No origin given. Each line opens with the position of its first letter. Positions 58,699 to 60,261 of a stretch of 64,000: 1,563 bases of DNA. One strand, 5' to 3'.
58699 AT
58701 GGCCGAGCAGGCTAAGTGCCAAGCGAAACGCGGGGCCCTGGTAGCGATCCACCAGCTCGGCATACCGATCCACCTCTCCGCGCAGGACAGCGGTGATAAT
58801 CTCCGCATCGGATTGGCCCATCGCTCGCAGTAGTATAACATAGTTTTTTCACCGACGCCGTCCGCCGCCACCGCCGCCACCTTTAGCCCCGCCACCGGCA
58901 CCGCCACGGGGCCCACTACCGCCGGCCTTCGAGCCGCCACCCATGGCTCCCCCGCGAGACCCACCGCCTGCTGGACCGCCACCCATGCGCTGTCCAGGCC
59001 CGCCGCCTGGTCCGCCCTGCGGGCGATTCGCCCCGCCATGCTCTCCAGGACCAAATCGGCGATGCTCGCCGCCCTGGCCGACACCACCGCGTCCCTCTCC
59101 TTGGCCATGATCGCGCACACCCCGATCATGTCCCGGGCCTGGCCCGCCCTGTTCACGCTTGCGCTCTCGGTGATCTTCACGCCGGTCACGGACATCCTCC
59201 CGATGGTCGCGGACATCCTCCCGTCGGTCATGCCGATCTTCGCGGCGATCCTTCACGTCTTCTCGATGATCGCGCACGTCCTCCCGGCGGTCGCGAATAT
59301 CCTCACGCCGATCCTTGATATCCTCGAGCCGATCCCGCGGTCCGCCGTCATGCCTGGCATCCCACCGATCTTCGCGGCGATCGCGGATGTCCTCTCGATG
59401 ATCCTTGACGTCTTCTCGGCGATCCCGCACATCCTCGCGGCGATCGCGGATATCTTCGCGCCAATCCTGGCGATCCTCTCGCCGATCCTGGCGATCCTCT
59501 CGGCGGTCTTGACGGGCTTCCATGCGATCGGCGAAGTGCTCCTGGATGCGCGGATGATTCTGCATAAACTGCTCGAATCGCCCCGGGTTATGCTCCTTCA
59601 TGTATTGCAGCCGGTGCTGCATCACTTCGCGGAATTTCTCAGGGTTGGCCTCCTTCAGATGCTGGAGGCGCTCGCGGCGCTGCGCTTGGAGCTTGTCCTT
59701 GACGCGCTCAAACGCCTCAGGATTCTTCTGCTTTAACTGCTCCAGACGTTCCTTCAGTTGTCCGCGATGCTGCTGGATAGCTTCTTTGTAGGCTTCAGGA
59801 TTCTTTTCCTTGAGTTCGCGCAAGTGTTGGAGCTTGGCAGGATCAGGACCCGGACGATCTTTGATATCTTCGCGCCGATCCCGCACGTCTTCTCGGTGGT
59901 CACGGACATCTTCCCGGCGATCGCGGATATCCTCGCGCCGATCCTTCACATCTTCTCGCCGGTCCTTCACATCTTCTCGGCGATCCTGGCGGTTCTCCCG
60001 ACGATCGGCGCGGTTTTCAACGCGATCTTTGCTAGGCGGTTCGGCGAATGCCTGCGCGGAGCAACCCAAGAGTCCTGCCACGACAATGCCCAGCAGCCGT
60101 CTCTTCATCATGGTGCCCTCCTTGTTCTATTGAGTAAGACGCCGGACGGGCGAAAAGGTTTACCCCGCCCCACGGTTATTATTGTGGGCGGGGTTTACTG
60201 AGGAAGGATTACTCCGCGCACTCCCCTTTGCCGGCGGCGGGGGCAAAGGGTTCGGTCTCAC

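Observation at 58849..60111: Secreted protein of about 25 charged DRRED(V/I)(K/R) heptads, a ZraP/Spy-like helical repeat core and a Gly-rich tail, wired to an ECF sigma/anti-sigma pair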

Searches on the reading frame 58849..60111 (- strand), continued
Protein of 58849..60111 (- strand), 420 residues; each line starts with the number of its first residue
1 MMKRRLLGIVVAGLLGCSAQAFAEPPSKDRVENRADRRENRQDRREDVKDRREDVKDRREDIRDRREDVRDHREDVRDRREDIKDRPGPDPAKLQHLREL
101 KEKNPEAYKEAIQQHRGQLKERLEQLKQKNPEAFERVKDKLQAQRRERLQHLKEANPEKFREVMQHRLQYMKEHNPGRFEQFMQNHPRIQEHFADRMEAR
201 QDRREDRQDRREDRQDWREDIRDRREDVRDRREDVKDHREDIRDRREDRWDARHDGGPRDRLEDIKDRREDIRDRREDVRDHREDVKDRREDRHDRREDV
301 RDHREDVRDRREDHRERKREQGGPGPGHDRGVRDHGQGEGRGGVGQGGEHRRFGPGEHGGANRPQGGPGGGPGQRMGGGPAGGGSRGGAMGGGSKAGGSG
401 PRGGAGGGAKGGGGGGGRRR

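Call 25: fold_search(model_id=the predicted structure, library=pdb)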
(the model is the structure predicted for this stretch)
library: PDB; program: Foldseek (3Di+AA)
matches with E <= 10: 9; with E <= 0.001: 0
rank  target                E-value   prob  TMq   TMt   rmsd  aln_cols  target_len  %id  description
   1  8fmw_O                2.3e+00  0.60  0.10  0.41   3.8        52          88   23  The structure of a hibernating ribosome in the Lyme disease pathogen (released 2023-11-08)
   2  8csp_L                4.0e+00  0.38  0.09  0.27   3.4        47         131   28  Human mitochondrial small subunit assembly intermediate (State A) (released 2022-12-14)
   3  8p6p_N                5.5e+00  0.33  0.10  0.44   3.7        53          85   19  Mycoplasma pneumoniae small ribosomal subunit in chloramphenicol-treated cells (released 2024-11-20)
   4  4v47_BO               6.3e+00  0.25  0.10  0.41   4.0        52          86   17  Real space refined coordinates of the 30S and 50S subunits fitted into the low resolution cryo-EM map of the EF-G.GTP (released 2014-07-09)
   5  8p8v_N                6.3e+00  0.25  0.10  0.43   3.7        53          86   19  Mycoplasma pneumoniae di-ribosome in chloramphenicol-treated cells (leading 70S) (released 2024-11-20)
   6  3rg6_D                7.2e+00  0.04  0.07  0.22  13.3       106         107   16  Crystal structure of a chaperone-bound assembly intermediate of form I Rubisco (released 2011-07-20)
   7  9i5v_f                8.9e+00  0.20  0.10  0.41   3.5        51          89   20  70S P. gingivalis ribosome erm-delta-porN strain (released 2025-08-20)
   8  3j9m_AL               8.9e+00  0.18  0.09  0.21   3.3        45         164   29  Structure of the human mitochondrial ribosome (class 1) (released 2015-04-15)
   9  3rg6_C                9.5e+00  0.04  0.09  0.25  13.5        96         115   18  Crystal structure of a chaperone-bound assembly intermediate of form I Rubisco (released 2011-07-20)

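Call 47: search_protein_representatives(alignment_id=A1)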
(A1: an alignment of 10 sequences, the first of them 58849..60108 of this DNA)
Query: 10 sequences, 267 profile positions. Proteins with E-value up to 0.001 (for the whole library): 503; up to 1e-10: 250; up to 1e-30: 47. The best 150 are listed.
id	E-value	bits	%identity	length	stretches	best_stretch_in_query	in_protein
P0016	7.2e-94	330.7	-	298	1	4-267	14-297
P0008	3.1e-87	309.0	-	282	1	1-254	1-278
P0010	5.4e-78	278.7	-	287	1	4-267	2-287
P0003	1.5e-71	257.5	-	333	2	4-224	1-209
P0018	2.7e-61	223.9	-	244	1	4-267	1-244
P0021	4.2e-61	223.3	-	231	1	1-223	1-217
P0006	1.5e-55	205.1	-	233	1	1-240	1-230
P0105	2.6e-50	187.9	-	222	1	48-253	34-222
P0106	2.3e-47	178.2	-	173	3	64-172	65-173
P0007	3.6e-47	177.6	-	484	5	40-228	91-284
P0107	9.0e-46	173.0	-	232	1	15-261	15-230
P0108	1.4e-40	156.0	-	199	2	61-202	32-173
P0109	1.7e-40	155.7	-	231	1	42-241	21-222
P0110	9.4e-40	153.3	-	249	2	4-170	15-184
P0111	1.2e-39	152.9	-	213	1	61-252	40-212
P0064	7.8e-36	140.4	-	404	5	69-169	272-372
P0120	1.3e-35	139.7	-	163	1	59-172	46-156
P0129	1.0e-33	133.5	-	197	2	43-175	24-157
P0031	6.2e-30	121.1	-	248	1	5-232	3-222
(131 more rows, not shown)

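Call 51: find_encoding_contigs(protein=P0031, flank=4000, max_places=1)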
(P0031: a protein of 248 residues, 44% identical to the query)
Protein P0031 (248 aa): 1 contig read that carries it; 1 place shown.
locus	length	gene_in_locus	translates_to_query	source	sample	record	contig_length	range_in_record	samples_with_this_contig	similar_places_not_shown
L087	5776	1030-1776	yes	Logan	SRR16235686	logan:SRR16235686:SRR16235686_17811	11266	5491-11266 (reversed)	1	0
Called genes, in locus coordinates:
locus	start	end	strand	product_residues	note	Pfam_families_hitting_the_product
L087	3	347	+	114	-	?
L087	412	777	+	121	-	-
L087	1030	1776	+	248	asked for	-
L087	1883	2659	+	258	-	PF03309:Pan_kinase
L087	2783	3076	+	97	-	PF00166:Cpn10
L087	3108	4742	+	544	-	PF00118:Cpn60_TCP1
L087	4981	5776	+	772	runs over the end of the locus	-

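Call 52: find_encoding_contigs(protein=P0064, flank=4000, max_places=1)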
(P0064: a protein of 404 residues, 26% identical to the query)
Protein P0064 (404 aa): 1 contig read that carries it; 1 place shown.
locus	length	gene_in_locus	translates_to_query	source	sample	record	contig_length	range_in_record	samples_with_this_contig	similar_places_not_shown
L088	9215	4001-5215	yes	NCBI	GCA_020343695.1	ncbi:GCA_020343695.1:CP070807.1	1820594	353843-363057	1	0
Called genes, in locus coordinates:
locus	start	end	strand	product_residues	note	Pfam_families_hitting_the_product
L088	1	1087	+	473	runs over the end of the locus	PF10396:TrmE_N, PF12631:MnmE_helical, PF00025:Arf (weak), PF00009:GTP_EFTU (faint), PF01926:MMR_HSR1, PF02421:FeoB_N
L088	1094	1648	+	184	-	PF01227:GTP_cyclohydroI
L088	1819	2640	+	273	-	-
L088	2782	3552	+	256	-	-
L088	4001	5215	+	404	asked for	-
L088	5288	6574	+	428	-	PF08309:LVIVD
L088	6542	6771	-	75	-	-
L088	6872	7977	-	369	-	PF04760:IF2_N, PF00025:Arf (weak), PF00009:GTP_EFTU, PF00071:Ras (weak), PF01926:MMR_HSR1, PF22042:EF-G_D2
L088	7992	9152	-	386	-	PF08529:NusA_N, PF00575:S1, PF13184:KH_NusA_1st, PF26594:KH_NusA_2nd, PF14520:HHH_5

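Call 53: find_encoding_contigs(protein=P0055, flank=4000, max_places=1)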
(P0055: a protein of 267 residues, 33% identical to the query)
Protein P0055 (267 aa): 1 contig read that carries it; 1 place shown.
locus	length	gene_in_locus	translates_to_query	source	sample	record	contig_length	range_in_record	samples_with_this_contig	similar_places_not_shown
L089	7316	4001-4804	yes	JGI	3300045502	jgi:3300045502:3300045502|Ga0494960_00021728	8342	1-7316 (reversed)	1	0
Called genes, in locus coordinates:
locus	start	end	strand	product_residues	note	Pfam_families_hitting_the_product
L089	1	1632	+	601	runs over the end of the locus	PF13188:PAS_8 (weak), PF13426:PAS_9 (weak), PF00989:PAS, PF13188:PAS_8 (weak), PF08447:PAS_3, PF08448:PAS_4 (weak), PF13426:PAS_9, PF00990:GGDEF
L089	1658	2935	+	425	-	PF03952:Enolase_N, PF00113:Enolase_C, PF13378:MR_MLE_C (weak)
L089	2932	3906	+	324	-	PF00849:PseudoU_synth_2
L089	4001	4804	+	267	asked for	-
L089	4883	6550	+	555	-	PF02771:Acyl-CoA_dh_N, PF02770:Acyl-CoA_dh_M, PF00441:Acyl-CoA_dh_1, PF08028:Acyl-CoA_dh_2, PF22924:ACOX_C_alpha1 (weak)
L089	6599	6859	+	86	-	-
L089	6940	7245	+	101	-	-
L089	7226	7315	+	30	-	?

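Call 65: find_encoding_contigs(protein=P0129, flank=3000, max_places=2)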
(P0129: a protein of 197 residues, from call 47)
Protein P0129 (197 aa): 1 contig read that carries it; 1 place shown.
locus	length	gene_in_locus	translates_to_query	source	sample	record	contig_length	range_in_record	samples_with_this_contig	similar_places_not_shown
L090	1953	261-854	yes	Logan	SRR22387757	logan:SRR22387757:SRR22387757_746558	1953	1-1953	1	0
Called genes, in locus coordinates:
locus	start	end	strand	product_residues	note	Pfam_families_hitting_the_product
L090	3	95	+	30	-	?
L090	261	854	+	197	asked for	-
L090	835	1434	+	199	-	PF04542:Sigma70_r2, PF08281:Sigma70_r4_2, PF04545:Sigma70_r4 (weak)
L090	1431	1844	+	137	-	-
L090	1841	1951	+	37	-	?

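Call 66: find_encoding_contigs(protein=P0120, flank=3000, max_places=2)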
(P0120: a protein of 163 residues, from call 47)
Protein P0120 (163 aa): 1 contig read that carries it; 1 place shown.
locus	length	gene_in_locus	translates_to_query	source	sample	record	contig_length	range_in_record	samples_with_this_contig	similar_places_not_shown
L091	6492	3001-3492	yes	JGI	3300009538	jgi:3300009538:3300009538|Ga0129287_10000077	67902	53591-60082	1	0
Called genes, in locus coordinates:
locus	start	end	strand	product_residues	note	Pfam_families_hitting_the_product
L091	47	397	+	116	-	-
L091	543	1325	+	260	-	PF14023:Bestrophin-like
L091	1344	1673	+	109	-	-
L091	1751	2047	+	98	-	-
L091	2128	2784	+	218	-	PF00881:Nitroreductase, PF14512:TM1586_NiRdase (faint)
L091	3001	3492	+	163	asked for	-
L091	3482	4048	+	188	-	PF04542:Sigma70_r2, PF08281:Sigma70_r4_2, PF04545:Sigma70_r4 (weak), PF13384:HTH_23 (weak)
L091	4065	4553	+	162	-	PF13490:zf-HC2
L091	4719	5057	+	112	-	PF07963:N_methyl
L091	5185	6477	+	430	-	PF00206:Lyase_1, PF10397:ADSL_C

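Call 69: list_cluster_members(proteins=[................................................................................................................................, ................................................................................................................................, window:58852-60108:-, P0064, P0054, P0082])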
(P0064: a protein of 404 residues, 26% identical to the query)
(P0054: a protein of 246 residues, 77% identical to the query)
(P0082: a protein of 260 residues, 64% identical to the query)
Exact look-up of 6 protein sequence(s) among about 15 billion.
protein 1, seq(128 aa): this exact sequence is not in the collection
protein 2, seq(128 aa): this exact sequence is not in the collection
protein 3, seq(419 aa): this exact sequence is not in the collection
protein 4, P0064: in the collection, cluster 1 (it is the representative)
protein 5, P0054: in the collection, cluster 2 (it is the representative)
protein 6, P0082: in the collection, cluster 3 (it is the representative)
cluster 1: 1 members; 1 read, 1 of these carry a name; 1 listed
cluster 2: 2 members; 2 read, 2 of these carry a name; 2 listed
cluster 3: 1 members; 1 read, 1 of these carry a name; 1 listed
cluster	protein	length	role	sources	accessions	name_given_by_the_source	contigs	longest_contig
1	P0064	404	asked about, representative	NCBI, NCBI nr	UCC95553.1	MAG: hypothetical protein JSW40_02085 [Candidatus Omnitrophota bacterium]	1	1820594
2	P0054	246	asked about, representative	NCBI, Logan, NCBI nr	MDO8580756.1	MAG: hypothetical protein Q7S13_04685 [Candidatus Omnitrophota bacterium] | hypothetical protein [Candidatus Omnitrophota bacterium]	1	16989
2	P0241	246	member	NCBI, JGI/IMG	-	TolA-binding protein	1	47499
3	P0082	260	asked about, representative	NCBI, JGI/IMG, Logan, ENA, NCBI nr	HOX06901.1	MAG TPA: hypothetical protein PK280_10905 [Planctomycetota bacterium] | hypothetical protein [Planctomycetota bacterium]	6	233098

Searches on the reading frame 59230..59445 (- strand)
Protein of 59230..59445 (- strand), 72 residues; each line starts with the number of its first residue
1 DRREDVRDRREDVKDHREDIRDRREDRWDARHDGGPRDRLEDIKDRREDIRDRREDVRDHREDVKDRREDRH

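Call 19: find_related_loci(query=A2, collection=genome_contigs, flank=5000)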
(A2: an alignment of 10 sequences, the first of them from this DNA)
Query A2 (72 aa) in genome_contigs; peptide patterns used: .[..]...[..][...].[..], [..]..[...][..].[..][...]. (x = any residue, [..] = any of these).
600 stretches matched a pattern (row limit reached: there are more); 181 encode a relative of the query (tblastn E <= 1e-3); the best 80 are kept; 80 distinct loci.
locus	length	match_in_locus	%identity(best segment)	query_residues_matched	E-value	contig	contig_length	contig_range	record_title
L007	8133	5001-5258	76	1-70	1e-24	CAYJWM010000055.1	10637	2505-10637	MAG TPA_asm: uncultured bacterium isolate ERP125453_co1_477 genome assembly, contig: NODE_7232_length_10637_cov_10.99262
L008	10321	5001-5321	73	1-72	2e-24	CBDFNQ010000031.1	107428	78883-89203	MAG: Gammaproteobacteria bacterium isolate 82f50fbc-aeb5-4c25-aad8-d745897ec859 genome assembly, contig: contig_31, whol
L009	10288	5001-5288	70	1-70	8e-22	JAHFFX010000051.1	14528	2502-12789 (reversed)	MAG: Candidatus Omnitrophota bacterium isolate nzgw301 NODE_5441_length_14529_cov_2.940033, whole genome shotgun sequenc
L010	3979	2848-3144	70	1-70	1e-20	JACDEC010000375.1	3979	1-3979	MAG: Planctomycetota bacterium isolate MGR_bin350 SD2902_NODE_7093_length_3979_cov_1.147715, whole genome shotgun sequen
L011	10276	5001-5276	63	1-71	1e-20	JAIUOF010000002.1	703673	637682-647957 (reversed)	MAG: Bacteroidetes bacterium isolate LEAD1 spades-bin.4~NODE_19_length_703673_cov_5.59274, whole genome shotgun sequence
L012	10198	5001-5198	68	1-66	3e-20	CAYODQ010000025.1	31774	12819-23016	MAG TPA_asm: uncultured Planctomycetia bacterium isolate SRP150892_co2_25 genome assembly, contig: NODE_1796_length_3177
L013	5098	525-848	65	1-71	5e-20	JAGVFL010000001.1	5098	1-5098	MAG: Candidatus Omnitrophota bacterium isolate DeMMO2_44 c_000000028285, whole genome shotgun sequence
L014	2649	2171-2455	69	1-72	4e-20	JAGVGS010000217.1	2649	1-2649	MAG: Candidatus Omnitrophota bacterium isolate DeMMO2_33 c_000000025912, whole genome shotgun sequence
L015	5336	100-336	68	1-71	5e-20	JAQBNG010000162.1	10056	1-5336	MAG: Flavisolibacter sp. isolate RYN_287 scaffold_2428230, whole genome shotgun sequence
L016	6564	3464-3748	66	1-72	8e-20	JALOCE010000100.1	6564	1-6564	MAG: Candidatus Omnitrophota bacterium isolate SO_2017_LW4 bin 43 scaffold_22737_c1_LW137-91_2017, whole genome shotgun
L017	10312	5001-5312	61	1-72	2e-19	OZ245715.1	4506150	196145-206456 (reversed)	MAG: Chitinophagaceae bacterium isolate 2b8435dc-cdde-4e08-99e1-02a6e85a4be5 genome assembly, chromosome: 1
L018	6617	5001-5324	66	1-71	5e-19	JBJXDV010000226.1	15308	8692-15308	MAG: Chitinophagaceae bacterium isolate P.bin.65 k127_116453, whole genome shotgun sequence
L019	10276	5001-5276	67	1-71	1e-18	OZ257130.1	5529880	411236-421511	MAG: Chitinophagaceae bacterium isolate 8ec4399d-340d-4e93-ae7b-9c6a37c37016 genome assembly, chromosome: 1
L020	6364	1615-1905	65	1-71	3e-18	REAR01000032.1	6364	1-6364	MAG: Sphingobacteriales bacterium isolate PH2015_01D_40_17 PH2015_01D_scaffold_4890, whole genome shotgun sequence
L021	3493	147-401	69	1-72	4e-18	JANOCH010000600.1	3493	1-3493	MAG: Chitinophagaceae bacterium isolate VAR_17_metabat_420 VAR_17_k141_4197802, whole genome shotgun sequence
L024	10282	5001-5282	72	1-71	8e-18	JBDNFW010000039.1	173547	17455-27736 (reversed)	MAG: Gammaproteobacteria bacterium isolate concoct.158.ELB k141_735774, whole genome shotgun sequence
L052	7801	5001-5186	63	11-72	1e-14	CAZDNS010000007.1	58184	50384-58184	MAG TPA_asm: uncultured Planctomycetia bacterium isolate SRP090828_co1_107 genome assembly, contig: NODE_79_length_58184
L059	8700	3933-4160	58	6-67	2e-14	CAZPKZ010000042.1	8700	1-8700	MAG TPA_asm: uncultured bacterium isolate binchicken_co125_1162 genome assembly, contig: NODE_16437_length_8700_cov_4.54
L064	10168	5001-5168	63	13-62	5e-14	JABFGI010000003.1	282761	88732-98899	MAG: Proteobacteria bacterium isolate PRO17 c_000000000003, whole genome shotgun sequence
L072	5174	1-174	62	1-70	6e-13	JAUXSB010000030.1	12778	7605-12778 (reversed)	MAG: Candidatus Omnitrophota bacterium isolate C12_metabat.bin.33_sub C12_k141_130741, whole genome shotgun sequence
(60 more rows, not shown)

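Call 46: search_protein_families(library=pfam, proteins=[L008:6104-6451:+, L008:6625-7257:+, L024:5495-6007:+, L007:6647-7165:+, L052:5813-6325:+, L072:976-1665:+, L059:5476-5832:+, L012:5962-6408:+, L008:5502-6113:+], max_evalue=0.01)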
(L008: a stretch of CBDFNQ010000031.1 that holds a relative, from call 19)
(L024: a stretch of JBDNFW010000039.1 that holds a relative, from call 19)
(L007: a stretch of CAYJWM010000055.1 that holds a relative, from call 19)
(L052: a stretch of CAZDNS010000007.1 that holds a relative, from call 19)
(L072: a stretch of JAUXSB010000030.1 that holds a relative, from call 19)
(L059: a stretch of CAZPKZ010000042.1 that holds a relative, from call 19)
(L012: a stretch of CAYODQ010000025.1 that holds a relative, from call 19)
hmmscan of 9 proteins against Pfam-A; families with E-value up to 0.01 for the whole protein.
L008:6104-6451:+ (115 aa): 0 families

L008:6625-7257:+ (210 aa): 2 families
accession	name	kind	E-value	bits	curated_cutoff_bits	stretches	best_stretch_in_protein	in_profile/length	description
PF11304.13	DUF3106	-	1.1e-34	119.4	24.3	2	38-140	1-103/104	Protein of unknown function (DUF3106)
PF22618.1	RskA_N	-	0.00044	20.8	27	0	146-173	13-40/48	Anti-sigma-K factor RskA, N-terminal domain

L024:5495-6007:+ (170 aa): 7 families
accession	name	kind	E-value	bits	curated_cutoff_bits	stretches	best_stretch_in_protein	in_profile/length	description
PF00036.39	EF-hand_1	-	4.4e-12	45.1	25.4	0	76-94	3-21/29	EF hand domain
PF13202.12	EF-hand_5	-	3.7e-09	36.1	25.9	0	79-94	5-20/25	EF hand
PF13405.12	EF-hand_6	-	5.4e-08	32.3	25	0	80-92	7-19/30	EF-hand domain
PF13499.12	EF-hand_7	-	2.7e-06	28.1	30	0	76-119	10-58/67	EF-hand domain pair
PF05901.16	Excalibur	-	0.00037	21.2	22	0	73-89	21-33/36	Excalibur calcium-binding domain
PF00404.24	Dockerin_1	-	0.001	19.7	22.9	0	47-68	29-50/57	Dockerin type I domain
PF13833.12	EF-hand_8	-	0.0013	18.9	28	0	134-150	30-46/54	EF-hand domain pair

L007:6647-7165:+ (172 aa): 0 families

L052:5813-6325:+ (170 aa): 1 family
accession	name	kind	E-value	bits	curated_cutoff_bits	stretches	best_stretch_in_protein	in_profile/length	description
PF13490.11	zf-HC2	-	0.0016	18.9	22.2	1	10-40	4-34/35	Putative zinc-finger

L072:976-1665:+ (229 aa): 1 family
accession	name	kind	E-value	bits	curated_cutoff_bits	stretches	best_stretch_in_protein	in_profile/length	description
PF13490.11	zf-HC2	-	0.0003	21.2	22.2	1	21-45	11-35/35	Putative zinc-finger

L059:5476-5832:+ (118 aa): 0 families

L012:5962-6408:+ (148 aa): 0 families

L008:5502-6113:+ (203 aa): 6 families
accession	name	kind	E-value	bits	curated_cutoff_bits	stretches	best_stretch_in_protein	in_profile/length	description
PF08281.18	Sigma70_r4_2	-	2.3e-14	53.2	25.7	1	146-194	6-54/54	Sigma-70, region 4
PF04545.22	Sigma70_r4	-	3.4e-08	33.3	24.1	1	149-196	3-50/50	Sigma-70, region 4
PF22233.2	PhyR_sigma-like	-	3.7e-05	23.9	27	1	154-197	7-50/50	Response regulator PhyR, sigma-like domain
PF00196.25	GerE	-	9.7e-05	22.4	23.5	1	158-195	9-46/57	Bacterial regulatory proteins, luxR family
PF04542.20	Sigma70_r2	-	0.0002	21.5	24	1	44-96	16-67/71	Sigma-70 region 2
PF07638.17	Sigma70_ECF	-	0.001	19.5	21.1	1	41-198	35-183/185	ECF sigma factor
